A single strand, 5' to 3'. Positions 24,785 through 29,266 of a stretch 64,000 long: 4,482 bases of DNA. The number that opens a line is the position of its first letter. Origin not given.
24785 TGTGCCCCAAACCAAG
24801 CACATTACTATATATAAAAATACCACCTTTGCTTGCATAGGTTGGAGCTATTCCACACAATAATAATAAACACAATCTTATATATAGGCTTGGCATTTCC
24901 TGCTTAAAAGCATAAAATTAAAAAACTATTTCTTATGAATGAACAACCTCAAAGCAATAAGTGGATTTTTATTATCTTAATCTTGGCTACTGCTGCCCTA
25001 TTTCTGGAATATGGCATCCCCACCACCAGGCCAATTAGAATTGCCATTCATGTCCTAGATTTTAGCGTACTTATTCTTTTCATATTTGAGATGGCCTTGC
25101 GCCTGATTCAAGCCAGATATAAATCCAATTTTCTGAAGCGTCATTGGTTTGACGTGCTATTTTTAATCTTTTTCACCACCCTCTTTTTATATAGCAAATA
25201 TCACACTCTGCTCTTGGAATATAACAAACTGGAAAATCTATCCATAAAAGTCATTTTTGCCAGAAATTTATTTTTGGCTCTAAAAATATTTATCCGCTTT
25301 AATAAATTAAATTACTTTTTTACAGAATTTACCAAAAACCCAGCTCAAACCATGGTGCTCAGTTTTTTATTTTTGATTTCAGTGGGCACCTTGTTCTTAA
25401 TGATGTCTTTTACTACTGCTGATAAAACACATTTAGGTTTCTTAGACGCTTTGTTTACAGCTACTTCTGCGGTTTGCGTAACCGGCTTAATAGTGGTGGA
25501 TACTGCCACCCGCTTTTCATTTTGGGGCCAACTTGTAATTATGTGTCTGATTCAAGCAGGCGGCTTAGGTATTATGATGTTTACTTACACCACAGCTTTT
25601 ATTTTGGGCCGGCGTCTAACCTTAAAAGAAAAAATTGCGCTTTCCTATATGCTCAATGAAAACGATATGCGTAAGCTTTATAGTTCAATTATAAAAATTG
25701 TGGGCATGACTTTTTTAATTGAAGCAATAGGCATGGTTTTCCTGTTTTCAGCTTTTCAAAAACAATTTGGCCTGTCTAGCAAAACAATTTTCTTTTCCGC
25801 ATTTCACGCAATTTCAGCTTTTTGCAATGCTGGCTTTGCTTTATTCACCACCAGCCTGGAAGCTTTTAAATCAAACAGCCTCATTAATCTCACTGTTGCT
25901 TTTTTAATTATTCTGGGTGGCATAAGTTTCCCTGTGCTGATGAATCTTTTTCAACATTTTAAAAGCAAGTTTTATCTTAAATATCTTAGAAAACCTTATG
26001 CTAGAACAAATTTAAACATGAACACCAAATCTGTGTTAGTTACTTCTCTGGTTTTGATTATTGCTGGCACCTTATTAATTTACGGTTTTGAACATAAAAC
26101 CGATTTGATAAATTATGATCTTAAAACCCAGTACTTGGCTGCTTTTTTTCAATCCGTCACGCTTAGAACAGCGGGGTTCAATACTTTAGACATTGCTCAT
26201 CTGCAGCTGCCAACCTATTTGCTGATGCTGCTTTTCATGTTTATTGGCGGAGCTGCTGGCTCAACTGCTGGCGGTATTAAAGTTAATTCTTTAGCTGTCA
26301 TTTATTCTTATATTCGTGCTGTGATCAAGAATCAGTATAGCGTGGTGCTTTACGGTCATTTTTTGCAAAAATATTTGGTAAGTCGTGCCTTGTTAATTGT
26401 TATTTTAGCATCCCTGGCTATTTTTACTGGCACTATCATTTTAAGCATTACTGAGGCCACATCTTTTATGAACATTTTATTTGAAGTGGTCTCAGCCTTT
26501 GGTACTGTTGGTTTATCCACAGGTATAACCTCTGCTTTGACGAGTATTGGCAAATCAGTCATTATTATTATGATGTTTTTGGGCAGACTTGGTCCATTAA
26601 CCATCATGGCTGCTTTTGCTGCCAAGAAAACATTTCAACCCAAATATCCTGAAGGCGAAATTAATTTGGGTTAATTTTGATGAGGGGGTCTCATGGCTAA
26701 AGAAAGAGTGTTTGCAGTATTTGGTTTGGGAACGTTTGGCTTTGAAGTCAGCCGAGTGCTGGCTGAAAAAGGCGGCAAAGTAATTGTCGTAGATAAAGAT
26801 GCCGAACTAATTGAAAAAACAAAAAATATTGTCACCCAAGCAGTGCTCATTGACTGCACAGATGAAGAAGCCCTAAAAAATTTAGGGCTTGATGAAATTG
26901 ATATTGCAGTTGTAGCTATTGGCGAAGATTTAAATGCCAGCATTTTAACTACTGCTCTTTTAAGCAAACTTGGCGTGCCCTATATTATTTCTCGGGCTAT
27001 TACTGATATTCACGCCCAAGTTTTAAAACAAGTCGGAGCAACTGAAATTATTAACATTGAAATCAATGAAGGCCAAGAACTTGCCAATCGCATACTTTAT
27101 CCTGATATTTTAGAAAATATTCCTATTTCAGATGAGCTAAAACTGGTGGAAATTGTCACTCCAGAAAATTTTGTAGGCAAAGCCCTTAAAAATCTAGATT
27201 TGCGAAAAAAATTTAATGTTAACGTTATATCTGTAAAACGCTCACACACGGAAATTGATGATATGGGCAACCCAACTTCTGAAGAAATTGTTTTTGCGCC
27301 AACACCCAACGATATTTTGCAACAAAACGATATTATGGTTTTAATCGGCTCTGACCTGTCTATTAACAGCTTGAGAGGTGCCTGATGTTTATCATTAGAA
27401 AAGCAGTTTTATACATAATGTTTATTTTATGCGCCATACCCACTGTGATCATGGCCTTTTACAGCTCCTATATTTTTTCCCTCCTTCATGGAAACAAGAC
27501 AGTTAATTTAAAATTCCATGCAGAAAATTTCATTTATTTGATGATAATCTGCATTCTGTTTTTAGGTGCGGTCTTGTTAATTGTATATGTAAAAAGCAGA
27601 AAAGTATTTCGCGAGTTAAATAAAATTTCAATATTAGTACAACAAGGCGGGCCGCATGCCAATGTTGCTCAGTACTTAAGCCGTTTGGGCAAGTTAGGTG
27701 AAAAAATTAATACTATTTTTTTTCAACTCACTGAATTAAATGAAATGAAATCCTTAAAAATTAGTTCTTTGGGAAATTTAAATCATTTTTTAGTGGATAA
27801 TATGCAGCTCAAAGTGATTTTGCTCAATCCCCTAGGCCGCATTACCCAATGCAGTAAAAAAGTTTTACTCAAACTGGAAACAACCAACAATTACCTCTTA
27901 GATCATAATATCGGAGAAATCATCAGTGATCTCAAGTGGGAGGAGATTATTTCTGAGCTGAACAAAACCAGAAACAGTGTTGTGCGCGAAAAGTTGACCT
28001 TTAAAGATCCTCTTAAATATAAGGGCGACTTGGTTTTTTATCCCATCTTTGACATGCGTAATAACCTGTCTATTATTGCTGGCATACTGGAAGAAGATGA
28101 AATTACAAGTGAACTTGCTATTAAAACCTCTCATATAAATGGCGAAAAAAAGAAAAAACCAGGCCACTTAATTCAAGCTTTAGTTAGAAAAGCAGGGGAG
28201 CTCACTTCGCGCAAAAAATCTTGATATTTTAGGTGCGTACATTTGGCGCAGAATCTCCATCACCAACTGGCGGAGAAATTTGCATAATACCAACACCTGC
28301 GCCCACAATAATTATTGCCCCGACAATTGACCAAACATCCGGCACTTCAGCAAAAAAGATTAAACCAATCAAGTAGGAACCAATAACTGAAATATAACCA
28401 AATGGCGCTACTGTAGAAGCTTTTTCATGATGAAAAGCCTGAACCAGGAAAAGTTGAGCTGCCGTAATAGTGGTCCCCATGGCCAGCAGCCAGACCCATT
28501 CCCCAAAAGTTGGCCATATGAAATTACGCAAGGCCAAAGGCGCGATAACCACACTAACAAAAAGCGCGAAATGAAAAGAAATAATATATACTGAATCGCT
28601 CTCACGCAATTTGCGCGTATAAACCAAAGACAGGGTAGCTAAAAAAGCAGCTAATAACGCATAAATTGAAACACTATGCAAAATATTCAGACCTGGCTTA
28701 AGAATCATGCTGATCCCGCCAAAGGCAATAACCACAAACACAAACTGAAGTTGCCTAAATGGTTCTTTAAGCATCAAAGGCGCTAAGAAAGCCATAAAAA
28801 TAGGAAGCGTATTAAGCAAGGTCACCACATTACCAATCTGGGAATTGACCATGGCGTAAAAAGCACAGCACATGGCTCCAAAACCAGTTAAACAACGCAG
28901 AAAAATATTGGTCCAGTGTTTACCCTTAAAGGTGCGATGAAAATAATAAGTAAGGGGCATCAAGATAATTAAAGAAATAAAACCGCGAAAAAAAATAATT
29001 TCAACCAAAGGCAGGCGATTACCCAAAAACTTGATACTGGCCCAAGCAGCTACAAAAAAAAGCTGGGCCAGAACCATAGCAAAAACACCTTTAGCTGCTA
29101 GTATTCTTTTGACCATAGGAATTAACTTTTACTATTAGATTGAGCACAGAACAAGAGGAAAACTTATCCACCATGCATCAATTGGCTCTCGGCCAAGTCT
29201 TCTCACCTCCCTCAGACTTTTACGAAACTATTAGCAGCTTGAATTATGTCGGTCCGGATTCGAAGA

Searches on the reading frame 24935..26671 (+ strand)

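Call 48: search_protein_families(library=pfam, proteins=[window:24935-26671:+], max_evalue=0.0001)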
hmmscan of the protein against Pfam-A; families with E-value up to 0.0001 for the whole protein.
window:24935-26671:+ (579 aa): 1 family
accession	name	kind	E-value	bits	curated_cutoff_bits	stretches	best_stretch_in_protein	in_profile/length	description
PF02386.22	TrkH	-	1.7e-68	231.8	27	1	119-563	12-492/502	Cation transport protein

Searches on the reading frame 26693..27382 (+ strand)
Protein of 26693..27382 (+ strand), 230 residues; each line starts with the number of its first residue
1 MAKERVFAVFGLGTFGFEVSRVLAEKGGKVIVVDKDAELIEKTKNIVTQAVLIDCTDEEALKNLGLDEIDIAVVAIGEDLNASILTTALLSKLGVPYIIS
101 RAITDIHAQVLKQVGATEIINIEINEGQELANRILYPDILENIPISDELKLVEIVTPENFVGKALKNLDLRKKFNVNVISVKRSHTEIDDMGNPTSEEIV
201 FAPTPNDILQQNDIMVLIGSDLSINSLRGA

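Call 48: search_protein_families(library=pfam, proteins=[window:26693-27382:+], max_evalue=0.0001)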
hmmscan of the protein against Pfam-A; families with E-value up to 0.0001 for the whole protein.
window:26693-27382:+ (230 aa): 2 families
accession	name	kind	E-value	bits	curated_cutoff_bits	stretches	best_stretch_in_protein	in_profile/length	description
PF02254.24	TrkA_N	-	9.8e-26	90.8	23.8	1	7-121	1-115/116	TrkA-N domain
PF02080.26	TrkA_C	-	1.3e-10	41.5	27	1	152-227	4-66/71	TrkA-C domain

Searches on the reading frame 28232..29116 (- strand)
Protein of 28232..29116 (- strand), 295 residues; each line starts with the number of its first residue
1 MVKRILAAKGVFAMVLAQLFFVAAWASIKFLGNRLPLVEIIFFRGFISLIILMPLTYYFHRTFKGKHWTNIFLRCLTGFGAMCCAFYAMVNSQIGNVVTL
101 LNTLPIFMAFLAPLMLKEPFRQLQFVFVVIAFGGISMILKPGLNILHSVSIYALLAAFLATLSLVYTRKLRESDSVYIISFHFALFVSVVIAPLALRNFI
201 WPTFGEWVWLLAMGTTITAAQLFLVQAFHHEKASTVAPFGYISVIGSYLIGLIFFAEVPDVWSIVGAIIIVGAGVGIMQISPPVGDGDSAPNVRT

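Call 48: search_protein_families(library=pfam, proteins=[window:28232-29116:-], max_evalue=0.0001)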
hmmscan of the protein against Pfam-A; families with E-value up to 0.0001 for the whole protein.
window:28232-29116:- (295 aa): 1 family
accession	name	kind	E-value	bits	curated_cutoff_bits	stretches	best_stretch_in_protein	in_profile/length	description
PF00892.27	EamA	-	3.6e-29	102.2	28.2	2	9-139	2-134/135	EamA-like transporter family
